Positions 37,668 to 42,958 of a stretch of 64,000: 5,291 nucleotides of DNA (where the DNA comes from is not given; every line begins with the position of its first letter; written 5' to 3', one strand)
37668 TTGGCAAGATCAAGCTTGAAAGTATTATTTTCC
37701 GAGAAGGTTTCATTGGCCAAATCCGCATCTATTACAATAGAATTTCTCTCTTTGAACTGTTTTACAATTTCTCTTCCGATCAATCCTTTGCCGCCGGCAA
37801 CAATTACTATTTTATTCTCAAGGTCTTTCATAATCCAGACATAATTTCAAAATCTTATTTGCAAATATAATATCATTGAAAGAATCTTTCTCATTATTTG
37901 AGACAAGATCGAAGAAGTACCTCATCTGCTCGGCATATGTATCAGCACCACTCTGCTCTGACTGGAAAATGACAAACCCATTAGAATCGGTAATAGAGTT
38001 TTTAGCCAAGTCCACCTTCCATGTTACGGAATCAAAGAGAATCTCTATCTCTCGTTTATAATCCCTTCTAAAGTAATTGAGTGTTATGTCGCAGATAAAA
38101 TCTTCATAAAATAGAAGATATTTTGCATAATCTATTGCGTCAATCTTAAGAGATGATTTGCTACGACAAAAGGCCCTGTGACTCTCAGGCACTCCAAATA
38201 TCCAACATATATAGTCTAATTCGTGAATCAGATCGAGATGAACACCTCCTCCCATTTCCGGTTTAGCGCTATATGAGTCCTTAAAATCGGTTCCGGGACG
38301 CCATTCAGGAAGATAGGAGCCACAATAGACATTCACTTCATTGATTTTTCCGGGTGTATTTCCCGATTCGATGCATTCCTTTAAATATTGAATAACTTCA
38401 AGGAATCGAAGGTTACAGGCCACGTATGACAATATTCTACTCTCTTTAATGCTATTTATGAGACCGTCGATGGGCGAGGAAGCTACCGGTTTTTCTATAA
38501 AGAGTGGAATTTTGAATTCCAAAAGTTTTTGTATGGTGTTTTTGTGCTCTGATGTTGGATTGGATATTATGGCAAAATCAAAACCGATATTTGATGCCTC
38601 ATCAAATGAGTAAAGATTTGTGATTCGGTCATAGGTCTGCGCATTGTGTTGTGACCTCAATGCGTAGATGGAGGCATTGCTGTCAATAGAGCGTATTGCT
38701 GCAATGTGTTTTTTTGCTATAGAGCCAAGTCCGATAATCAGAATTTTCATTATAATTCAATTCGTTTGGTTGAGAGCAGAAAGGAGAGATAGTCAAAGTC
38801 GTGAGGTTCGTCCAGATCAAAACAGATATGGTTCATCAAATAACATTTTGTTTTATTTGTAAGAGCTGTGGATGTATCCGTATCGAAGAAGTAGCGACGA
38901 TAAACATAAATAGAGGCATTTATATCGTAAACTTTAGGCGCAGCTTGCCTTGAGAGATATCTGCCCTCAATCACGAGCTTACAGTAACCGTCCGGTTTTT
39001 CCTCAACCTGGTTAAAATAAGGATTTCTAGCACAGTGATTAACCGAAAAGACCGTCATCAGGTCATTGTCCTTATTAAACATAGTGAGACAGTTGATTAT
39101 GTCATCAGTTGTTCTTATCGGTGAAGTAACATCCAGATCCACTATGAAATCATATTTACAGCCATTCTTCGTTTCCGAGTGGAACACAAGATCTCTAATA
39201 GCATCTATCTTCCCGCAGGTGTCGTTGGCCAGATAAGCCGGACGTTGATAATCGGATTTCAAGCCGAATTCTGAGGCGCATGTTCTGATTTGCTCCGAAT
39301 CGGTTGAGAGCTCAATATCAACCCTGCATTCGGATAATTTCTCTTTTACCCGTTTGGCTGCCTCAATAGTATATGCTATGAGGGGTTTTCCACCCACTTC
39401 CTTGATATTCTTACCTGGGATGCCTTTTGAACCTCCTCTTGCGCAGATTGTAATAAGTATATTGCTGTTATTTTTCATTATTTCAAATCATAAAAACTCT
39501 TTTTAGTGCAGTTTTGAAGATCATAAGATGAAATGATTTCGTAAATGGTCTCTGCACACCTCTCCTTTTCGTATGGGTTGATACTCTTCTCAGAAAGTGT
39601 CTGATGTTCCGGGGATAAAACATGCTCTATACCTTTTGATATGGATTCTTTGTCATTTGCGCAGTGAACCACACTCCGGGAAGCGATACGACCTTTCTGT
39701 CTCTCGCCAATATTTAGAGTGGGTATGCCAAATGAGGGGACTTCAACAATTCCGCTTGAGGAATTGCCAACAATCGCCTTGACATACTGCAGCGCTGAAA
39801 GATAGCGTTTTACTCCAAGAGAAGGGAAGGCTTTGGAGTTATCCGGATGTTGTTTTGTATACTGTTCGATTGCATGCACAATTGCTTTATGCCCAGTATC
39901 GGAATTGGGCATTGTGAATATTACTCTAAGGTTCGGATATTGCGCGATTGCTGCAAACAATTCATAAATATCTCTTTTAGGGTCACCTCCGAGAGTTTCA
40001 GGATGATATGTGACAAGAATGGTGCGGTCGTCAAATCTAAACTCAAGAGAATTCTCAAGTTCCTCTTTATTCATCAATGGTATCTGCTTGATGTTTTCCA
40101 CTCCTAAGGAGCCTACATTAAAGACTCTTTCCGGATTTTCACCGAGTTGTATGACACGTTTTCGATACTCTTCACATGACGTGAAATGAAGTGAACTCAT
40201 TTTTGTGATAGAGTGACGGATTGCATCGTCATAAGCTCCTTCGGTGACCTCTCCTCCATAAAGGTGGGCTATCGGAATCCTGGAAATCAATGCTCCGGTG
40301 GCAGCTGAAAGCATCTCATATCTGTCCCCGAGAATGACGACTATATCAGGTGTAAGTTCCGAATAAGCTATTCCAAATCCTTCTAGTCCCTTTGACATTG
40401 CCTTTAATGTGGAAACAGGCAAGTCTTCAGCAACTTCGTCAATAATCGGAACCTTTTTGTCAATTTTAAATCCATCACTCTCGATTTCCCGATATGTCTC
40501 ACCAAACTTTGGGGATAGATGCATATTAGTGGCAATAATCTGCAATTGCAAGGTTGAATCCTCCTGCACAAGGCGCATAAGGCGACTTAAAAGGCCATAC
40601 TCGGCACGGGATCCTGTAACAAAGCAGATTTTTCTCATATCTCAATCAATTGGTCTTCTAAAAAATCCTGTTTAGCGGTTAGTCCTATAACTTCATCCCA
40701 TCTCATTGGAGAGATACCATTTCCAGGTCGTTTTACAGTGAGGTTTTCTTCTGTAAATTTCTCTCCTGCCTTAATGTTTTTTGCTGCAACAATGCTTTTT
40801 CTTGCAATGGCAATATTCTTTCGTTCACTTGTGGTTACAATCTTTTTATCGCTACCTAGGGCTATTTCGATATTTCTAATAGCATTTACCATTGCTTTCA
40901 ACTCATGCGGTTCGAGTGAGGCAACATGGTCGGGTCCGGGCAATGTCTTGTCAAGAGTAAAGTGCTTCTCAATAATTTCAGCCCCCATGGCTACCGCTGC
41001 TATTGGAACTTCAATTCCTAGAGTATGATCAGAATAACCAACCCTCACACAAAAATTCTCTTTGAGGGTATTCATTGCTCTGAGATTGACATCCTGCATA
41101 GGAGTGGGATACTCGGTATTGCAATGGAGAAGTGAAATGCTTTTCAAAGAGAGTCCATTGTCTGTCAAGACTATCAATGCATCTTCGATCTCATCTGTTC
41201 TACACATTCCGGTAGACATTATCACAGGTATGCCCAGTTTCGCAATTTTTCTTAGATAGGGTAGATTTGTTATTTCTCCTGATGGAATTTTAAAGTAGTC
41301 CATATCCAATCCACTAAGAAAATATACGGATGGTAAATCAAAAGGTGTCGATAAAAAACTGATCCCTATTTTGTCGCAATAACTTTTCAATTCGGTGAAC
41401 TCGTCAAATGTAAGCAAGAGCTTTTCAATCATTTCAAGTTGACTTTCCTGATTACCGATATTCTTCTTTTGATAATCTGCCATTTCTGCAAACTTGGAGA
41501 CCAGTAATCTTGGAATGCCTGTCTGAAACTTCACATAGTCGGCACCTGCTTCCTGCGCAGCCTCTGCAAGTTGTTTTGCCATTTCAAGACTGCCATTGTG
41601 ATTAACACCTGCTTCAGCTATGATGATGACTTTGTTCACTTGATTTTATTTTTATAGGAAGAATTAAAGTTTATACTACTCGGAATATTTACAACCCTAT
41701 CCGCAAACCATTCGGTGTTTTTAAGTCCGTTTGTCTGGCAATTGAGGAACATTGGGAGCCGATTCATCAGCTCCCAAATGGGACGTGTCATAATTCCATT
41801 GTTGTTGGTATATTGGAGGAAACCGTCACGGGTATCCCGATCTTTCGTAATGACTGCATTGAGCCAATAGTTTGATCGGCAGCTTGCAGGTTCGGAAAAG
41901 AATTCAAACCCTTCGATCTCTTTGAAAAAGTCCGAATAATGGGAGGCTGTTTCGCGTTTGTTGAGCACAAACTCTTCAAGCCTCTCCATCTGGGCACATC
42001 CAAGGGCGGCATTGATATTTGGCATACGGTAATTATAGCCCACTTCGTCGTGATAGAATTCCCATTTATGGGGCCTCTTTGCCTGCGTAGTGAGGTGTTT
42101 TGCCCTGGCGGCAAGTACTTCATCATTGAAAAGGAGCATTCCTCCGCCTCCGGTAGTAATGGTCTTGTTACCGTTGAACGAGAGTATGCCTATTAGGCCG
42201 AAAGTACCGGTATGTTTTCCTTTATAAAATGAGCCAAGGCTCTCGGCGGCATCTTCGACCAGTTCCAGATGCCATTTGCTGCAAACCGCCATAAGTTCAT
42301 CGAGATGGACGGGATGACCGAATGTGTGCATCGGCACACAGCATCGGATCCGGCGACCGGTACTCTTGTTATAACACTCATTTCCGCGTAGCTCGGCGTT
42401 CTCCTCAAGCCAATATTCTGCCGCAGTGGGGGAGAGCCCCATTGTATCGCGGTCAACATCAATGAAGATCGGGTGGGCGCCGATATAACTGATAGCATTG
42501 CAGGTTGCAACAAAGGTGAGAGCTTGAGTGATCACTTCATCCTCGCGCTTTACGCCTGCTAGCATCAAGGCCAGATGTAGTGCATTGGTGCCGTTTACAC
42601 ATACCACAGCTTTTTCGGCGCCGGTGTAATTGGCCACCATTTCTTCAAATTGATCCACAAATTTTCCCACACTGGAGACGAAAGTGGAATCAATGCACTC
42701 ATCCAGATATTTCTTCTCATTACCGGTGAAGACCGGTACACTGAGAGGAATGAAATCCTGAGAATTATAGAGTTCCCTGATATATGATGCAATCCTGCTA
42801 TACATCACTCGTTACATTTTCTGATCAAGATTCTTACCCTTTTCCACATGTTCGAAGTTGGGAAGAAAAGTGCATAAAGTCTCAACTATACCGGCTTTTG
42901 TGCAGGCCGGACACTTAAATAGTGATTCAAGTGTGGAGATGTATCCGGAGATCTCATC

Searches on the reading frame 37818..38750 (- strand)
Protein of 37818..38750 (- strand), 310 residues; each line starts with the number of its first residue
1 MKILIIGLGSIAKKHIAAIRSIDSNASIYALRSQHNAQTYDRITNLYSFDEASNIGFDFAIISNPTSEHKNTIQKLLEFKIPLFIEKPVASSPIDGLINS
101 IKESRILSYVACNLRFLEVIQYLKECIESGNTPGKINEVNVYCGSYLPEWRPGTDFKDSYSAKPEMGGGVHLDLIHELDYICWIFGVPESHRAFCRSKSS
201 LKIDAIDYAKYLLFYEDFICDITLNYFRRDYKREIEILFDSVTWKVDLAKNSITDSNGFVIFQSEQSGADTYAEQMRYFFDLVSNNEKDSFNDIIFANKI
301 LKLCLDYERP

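Call 4: search_protein_families(library=pfam, proteins=[window:37818-38750:-], max_evalue=0.001)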
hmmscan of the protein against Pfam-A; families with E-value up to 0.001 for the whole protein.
window:37818-38750:- (310 aa): 3 families
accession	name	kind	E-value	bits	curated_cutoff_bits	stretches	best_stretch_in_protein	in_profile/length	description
PF01408.29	GFO_IDH_MocA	-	1.4e-10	42.3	24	1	1-93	1-99/120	Oxidoreductase family, NAD-binding Rossmann fold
PF22725.1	GFO_IDH_MocA_C3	-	5.8e-10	39.7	27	1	120-238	1-117/124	GFO/IDH/MocA C-terminal domain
PF02894.22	GFO_IDH_MocA_C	-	3.3e-05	24.2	22.9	1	134-216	7-92/218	Oxidoreductase family, C-terminal alpha/beta domain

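Call 5: search_protein_families(library=ncbifam, proteins=[window:37818-38750:-], max_evalue=0.001)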
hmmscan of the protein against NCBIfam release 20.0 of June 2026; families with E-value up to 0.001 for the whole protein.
window:37818-38750:- (310 aa): 3 families
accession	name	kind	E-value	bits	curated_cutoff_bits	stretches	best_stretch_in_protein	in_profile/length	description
TIGR04380.1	myo_inos_iolG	equivalog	1.7e-11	43.6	355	1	1-213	2-217/330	inositol 2-dehydrogenase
NF040723.1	UDP-GlcNAcDh_Arch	equivalog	7.5e-08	32.2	450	1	1-287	1-278/302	UDP-N-acetylglucosamine 3-dehydrogenase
NF052679.1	InsChiInosDhIolG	equivalog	0.00094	18.3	540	0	2-130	4-143/343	bifunctional inositol 2-dehydrogenase/D-chiro-inositol 1-dehydrogenase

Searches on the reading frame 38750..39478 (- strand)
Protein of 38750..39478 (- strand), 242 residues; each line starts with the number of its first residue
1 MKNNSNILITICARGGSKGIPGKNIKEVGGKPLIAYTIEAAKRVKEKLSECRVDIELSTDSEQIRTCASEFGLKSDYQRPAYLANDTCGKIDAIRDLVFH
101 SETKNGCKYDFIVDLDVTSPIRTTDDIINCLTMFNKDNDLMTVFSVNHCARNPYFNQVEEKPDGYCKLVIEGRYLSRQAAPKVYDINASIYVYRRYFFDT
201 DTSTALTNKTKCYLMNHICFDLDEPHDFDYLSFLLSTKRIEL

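Call 4: search_protein_families(library=pfam, proteins=[window:38750-39478:-], max_evalue=0.001)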
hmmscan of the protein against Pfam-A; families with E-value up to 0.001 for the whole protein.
window:38750-39478:- (242 aa): 1 family
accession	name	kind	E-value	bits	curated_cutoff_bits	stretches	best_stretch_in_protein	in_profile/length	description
PF02348.25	CTP_transf_3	-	1.4e-14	54.8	22.6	1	11-196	4-171/217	Cytidylyltransferase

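Call 5: search_protein_families(library=ncbifam, proteins=[window:38750-39478:-], max_evalue=0.001)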
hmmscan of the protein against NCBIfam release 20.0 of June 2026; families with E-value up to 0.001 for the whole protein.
window:38750-39478:- (242 aa): 5 families
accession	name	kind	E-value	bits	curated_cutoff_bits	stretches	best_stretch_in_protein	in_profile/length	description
TIGR03584.1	PseF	equivalog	2.4e-25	89.5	205.7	1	10-231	3-216/222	pseudaminic acid cytidylyltransferase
NF003952.0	PRK05450.1-5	subfamily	5.4e-09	35.5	193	1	6-184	2-165/250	3-deoxy-manno-octulosonate cytidylyltransferase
NF009905.0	PRK13368.1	subfamily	1e-07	31.5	255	1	6-189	2-168/243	3-deoxy-manno-octulosonate cytidylyltransferase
NF003950.0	PRK05450.1-3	subfamily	9.6e-07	28.4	234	1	6-185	2-167/248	3-deoxy-manno-octulosonate cytidylyltransferase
NF003948.0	PRK05450.1-1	equivalog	0.00051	19.3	281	1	4-181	3-169/248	3-deoxy-manno-octulosonate cytidylyltransferase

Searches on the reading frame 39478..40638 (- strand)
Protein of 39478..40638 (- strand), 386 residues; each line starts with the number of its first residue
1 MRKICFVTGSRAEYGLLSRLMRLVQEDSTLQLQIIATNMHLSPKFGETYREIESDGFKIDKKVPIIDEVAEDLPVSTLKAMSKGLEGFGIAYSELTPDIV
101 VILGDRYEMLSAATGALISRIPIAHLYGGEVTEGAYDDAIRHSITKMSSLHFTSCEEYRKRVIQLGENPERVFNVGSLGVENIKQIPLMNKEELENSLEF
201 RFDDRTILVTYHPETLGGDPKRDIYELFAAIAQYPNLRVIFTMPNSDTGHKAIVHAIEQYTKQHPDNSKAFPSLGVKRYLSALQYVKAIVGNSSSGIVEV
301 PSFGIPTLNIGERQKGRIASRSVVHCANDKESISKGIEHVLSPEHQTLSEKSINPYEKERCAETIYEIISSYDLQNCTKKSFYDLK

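Call 4: search_protein_families(library=pfam, proteins=[window:39478-40638:-], max_evalue=0.001)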
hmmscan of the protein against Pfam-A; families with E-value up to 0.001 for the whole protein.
window:39478-40638:- (386 aa): 1 family
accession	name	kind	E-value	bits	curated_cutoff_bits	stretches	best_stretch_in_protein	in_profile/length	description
PF02350.25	Epimerase_2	-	3.5e-84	283.1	30.6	1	24-369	3-346/347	UDP-N-acetylglucosamine 2-epimerase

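Call 5: search_protein_families(library=ncbifam, proteins=[window:39478-40638:-], max_evalue=0.001)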
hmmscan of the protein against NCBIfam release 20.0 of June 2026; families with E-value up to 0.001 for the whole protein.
window:39478-40638:- (386 aa): 2 families
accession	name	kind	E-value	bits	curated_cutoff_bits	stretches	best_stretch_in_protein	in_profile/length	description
TIGR03568.1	NeuC_NnaA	equivalog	1e-136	455.6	235.9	1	2-369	1-365/365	UDP-N-acetylglucosamine 2-epimerase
TIGR00236.1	wecB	equivalog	3.3e-21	75.9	210.15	1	3-370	2-363/366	non-hydrolyzing UDP-N-acetylglucosamine 2-epimerase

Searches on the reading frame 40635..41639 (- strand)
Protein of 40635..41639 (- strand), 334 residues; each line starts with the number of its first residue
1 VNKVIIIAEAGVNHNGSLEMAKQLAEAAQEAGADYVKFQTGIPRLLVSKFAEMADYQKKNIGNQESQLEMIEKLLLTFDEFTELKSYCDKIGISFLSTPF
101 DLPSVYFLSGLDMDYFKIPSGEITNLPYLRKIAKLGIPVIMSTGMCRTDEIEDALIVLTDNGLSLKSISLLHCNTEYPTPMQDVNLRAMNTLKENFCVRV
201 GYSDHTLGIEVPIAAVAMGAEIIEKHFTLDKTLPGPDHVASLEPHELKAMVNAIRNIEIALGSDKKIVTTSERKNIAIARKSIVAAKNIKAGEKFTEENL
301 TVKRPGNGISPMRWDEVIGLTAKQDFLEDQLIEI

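Call 12: search_protein_families(library=pfam, proteins=[window:40635-41639:-], max_evalue=0.001)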
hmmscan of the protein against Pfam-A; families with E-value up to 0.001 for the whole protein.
window:40635-41639:- (334 aa): 2 families
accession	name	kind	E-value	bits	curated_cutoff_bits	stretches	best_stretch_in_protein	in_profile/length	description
PF03102.20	NeuB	-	4.2e-95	318.2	22.1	1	26-266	3-241/241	NeuB family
PF08666.17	SAF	-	2e-13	51.1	21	1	281-332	2-57/63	SAF domain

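Call 42: search_protein_families(library=ncbifam, proteins=[window:40635-41639:-], max_evalue=0.01)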
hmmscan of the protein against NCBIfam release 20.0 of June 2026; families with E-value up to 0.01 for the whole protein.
window:40635-41639:- (334 aa): 3 families
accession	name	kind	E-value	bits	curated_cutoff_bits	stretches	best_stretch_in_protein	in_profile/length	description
TIGR03569.1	NeuB_NnaB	equivalog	2.4e-147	490.3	399.65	1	5-332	2-329/329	N-acetylneuraminate synthase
TIGR03586.1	PseI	equivalog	5.2e-87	292.1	340.25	1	4-326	2-321/327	pseudaminic acid synthase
TIGR03170.1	flgA_cterm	equivalog_domain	0.0044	17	54.65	0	276-333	9-70/137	flagellar basal body P-ring formation chaperone FlgA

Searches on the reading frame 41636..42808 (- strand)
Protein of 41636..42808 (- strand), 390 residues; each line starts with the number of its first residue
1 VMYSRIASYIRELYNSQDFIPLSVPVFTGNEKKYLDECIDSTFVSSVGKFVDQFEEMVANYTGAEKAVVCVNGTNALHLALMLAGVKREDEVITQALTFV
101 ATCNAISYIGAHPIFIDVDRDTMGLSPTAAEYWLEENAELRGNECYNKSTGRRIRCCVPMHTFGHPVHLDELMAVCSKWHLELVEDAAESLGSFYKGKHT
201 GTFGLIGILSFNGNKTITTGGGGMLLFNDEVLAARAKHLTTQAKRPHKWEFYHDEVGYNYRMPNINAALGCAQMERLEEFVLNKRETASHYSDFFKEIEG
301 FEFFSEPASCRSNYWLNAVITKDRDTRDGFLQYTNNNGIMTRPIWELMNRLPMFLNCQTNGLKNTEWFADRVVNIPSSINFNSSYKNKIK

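Call 12: search_protein_families(library=pfam, proteins=[window:41636-42808:-], max_evalue=0.001)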
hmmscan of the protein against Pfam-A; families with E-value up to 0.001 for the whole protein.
window:41636-42808:- (390 aa): 4 families
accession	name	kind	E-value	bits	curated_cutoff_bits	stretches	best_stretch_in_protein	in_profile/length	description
PF01041.23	DegT_DnrJ_EryC1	-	1.6e-90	304.4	19.8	1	30-382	6-348/360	DegT/DnrJ/EryC1/StrS aminotransferase family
PF01212.27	Beta_elim_lyase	-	2.2e-05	24.3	27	1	51-242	34-226/288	Beta-eliminating lyase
PF01276.26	OKR_DC_1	-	5.1e-05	22.6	27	1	53-129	70-146/417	Orn/Lys/Arg decarboxylase, major domain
PF00155.27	Aminotran_1_2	-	0.00011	21.9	19.7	1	52-138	45-141/361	Aminotransferase class I and II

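Call 42: search_protein_families(library=ncbifam, proteins=[window:41636-42808:-], max_evalue=0.01)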
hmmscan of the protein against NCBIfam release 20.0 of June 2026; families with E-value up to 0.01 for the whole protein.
window:41636-42808:- (390 aa): 9 families
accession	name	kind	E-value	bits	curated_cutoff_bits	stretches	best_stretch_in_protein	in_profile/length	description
TIGR04181.1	NHT_00031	hypoth_equivalog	1.7e-172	573.2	420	1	20-378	1-359/359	LegC family aminotransferase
TIGR03588.1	PseC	equivalog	2.9e-66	223.9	423.5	1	30-388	12-371/380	UDP-4-amino-4,6-dideoxy-N-acetyl-beta-L-altrosamine transaminase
NF008687.0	PRK11706.1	equivalog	7.2e-54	183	375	1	20-385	2-362/375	dTDP-4-amino-4,6-dideoxygalactose transaminase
NF008658.2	PRK11658.1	equivalog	1.8e-48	165.1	631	1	17-377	2-357/379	UDP-4-amino-4-deoxy-L-arabinose aminotransferase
TIGR02379.1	ECA_wecE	subfamily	3.8e-47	160.8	434.85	1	19-341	1-317/376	dTDP-4-amino-4,6-dideoxy-D-glucose transaminase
TIGR04427.1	PLP_DesI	equivalog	3e-41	141.8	650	1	35-379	38-365/390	dTDP-4-dehydro-6-deoxyglucose aminotransferase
NF011936.0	PRK15407.1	equivalog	4.2e-40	137.8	423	2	7-234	24-242/440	lipopolysaccharide biosynthesis protein RfbH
NF005817.0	PRK07683.1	equivalog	0.0015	17.3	575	1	46-136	73-160/387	aminotransferase A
NF005816.0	PRK07682.1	equivalog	0.0073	15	620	0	58-121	84-146/390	aminotransferase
